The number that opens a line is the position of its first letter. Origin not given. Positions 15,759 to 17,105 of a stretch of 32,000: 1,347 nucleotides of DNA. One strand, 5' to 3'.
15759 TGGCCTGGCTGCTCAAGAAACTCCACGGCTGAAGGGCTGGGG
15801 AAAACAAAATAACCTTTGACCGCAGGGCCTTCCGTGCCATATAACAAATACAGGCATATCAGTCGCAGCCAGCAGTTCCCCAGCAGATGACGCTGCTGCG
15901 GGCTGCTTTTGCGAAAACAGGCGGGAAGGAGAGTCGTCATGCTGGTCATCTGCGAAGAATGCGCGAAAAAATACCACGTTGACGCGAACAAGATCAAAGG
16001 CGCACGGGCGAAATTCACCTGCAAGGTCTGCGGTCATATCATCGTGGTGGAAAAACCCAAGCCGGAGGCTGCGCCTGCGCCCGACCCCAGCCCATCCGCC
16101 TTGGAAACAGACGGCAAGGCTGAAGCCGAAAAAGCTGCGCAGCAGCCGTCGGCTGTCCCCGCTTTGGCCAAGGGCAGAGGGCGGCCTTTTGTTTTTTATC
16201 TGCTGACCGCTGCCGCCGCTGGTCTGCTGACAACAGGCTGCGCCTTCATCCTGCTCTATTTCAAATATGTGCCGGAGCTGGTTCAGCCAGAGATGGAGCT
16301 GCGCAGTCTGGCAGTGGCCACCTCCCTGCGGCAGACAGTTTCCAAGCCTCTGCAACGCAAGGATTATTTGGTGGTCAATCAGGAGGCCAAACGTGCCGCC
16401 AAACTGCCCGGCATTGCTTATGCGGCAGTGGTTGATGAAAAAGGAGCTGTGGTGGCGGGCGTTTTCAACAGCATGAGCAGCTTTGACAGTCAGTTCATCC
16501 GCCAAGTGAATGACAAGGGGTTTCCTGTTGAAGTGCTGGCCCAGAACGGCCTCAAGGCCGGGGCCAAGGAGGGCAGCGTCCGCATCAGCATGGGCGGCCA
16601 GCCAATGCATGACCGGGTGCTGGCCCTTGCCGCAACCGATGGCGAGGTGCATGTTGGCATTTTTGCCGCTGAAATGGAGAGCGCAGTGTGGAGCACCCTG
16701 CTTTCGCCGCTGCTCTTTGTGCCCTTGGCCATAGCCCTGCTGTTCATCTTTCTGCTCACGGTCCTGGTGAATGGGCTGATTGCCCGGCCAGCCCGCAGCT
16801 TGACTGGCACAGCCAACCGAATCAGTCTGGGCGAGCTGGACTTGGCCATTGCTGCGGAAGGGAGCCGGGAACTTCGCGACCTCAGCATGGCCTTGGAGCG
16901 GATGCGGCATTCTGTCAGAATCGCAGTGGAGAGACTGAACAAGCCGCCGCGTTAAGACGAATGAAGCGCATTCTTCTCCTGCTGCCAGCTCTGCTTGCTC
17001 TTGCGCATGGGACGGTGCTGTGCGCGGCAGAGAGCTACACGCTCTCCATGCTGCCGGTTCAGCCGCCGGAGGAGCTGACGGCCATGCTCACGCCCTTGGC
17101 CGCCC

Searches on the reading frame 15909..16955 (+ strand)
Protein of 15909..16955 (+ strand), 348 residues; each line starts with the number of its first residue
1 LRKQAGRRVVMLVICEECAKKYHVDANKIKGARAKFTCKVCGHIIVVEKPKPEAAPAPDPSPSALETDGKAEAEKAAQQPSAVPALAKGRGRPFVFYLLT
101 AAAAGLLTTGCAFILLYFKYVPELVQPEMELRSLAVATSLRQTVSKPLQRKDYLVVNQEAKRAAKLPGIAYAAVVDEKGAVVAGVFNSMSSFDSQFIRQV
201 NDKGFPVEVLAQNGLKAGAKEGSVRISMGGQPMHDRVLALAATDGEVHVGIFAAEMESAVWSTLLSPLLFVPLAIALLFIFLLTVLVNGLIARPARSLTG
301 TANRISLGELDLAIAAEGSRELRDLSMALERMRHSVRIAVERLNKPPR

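Call 67: search_protein_families(library=pfam, proteins=[window:15909-16955:+], max_evalue=0.0001)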
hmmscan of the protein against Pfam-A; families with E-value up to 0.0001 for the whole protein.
window:15909-16955:+ (348 aa): 2 families
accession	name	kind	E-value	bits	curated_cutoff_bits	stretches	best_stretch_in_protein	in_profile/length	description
PF13717.11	Zn_ribbon_4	-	1.5e-10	41.3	30.3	1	11-45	1-35/36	zinc-ribbon domain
PF00672.30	HAMP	-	2.7e-07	31.3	25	1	287-337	2-52/53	HAMP domain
